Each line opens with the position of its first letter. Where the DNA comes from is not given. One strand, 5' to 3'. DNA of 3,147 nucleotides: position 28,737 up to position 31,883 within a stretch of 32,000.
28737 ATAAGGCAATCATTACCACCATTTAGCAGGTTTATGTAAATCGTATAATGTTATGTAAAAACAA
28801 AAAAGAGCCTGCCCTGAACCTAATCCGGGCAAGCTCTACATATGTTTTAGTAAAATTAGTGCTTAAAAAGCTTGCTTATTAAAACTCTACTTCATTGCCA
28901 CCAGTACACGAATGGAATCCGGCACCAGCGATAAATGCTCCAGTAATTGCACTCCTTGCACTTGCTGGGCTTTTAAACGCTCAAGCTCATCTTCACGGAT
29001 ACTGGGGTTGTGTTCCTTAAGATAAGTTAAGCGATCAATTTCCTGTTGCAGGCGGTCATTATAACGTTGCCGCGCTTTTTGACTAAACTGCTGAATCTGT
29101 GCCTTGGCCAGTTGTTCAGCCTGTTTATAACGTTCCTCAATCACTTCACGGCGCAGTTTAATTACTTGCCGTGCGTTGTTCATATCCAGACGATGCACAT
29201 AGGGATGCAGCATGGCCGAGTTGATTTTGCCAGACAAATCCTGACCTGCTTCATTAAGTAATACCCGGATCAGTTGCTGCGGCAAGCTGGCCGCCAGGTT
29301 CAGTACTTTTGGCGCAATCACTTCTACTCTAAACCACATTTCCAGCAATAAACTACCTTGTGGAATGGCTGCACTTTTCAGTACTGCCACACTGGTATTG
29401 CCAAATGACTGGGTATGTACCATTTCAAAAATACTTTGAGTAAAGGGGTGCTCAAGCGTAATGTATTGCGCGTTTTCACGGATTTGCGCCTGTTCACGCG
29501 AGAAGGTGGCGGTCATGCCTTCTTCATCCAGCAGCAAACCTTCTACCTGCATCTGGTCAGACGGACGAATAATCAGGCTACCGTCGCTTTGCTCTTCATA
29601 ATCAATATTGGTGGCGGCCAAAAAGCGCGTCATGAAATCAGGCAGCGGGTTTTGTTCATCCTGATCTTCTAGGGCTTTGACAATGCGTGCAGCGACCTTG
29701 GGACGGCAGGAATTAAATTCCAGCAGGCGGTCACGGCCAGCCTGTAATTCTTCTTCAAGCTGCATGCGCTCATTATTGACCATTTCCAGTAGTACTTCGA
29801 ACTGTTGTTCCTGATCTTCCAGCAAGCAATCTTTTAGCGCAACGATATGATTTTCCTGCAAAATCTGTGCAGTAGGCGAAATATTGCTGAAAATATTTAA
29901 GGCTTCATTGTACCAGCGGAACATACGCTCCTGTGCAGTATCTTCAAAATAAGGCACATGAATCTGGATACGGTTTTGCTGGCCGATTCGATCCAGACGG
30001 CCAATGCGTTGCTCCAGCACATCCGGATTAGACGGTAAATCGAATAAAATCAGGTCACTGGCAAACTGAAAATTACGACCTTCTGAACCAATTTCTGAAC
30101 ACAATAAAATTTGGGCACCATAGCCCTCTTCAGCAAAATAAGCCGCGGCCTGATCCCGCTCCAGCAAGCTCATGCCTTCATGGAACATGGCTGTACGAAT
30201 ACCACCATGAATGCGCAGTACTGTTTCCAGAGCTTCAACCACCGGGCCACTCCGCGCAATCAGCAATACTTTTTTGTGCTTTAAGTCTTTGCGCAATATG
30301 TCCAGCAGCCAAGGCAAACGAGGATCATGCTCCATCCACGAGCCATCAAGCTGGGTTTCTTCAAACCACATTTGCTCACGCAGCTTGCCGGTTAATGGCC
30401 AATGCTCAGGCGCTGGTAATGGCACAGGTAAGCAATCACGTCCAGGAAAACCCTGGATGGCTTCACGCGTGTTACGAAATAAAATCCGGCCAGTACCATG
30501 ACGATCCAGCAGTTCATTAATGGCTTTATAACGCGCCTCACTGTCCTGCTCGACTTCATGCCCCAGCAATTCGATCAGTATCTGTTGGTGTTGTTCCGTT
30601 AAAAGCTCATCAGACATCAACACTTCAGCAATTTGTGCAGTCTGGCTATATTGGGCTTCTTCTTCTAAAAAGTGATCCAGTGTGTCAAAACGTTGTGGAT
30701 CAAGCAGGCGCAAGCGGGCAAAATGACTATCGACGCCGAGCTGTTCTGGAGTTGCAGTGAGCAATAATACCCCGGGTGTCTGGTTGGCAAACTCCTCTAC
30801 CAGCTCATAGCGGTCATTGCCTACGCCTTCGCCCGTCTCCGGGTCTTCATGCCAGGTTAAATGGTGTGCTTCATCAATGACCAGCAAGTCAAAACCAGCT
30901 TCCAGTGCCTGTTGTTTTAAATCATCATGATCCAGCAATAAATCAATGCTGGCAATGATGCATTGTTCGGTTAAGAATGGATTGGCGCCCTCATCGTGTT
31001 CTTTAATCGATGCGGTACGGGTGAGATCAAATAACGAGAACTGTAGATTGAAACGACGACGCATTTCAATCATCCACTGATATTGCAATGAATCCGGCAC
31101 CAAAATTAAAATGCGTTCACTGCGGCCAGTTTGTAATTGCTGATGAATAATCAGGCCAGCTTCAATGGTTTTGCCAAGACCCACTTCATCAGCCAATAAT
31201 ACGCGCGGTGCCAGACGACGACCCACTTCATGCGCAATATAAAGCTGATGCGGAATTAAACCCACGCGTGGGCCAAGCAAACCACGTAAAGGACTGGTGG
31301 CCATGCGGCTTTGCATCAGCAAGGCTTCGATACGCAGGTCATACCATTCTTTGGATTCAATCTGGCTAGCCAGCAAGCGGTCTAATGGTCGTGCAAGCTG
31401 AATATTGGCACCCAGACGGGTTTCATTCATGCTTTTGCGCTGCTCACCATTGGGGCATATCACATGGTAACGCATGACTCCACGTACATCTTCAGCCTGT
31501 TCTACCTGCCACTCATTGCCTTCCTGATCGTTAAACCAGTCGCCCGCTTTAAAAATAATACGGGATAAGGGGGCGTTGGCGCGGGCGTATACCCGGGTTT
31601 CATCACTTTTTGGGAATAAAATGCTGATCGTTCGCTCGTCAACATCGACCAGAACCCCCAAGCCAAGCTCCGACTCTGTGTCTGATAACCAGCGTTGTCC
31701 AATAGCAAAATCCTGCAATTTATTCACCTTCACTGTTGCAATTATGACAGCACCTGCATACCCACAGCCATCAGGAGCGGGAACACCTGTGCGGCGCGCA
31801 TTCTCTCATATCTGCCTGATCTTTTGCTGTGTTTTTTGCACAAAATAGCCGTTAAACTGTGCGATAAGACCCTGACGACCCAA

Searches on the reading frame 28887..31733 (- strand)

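Call 56: search_protein_families(library=ncbifam, proteins=[window:28887-31733:-], max_evalue=1e-10)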
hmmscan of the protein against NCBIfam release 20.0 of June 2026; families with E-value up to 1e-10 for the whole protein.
window:28887-31733:- (948 aa): 6 families
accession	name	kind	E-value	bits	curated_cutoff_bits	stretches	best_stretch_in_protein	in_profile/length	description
NF003426.0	PRK04914.1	equivalog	0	1281.6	576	1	8-947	2-957/959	RNA polymerase-associated protein RapA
NF041062.1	DpdE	equivalog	1.1e-79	268.6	500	2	18-374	5-341/1048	protein DpdE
NF038317.1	DISARM_DrmD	equivalog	1.5e-58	198.9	610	2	177-354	126-310/1021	DISARM system SNF2-like helicase DrmD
NF038318.1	DISARM_DrmD_b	equivalog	3.8e-38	131.2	950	2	141-351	12-212/868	DISARM system SNF2-like helicase DrmD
NF042964.1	phospholipD_antiphage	equivalog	1.1e-34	120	1100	2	157-384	227-462/895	phospholipase D-like domain-containing anti-phage protein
NF058637.1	helic_SCO1167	equivalog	3.7e-11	41.8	1200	0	498-604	791-895/932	SCO1167/SCO6262 family helicase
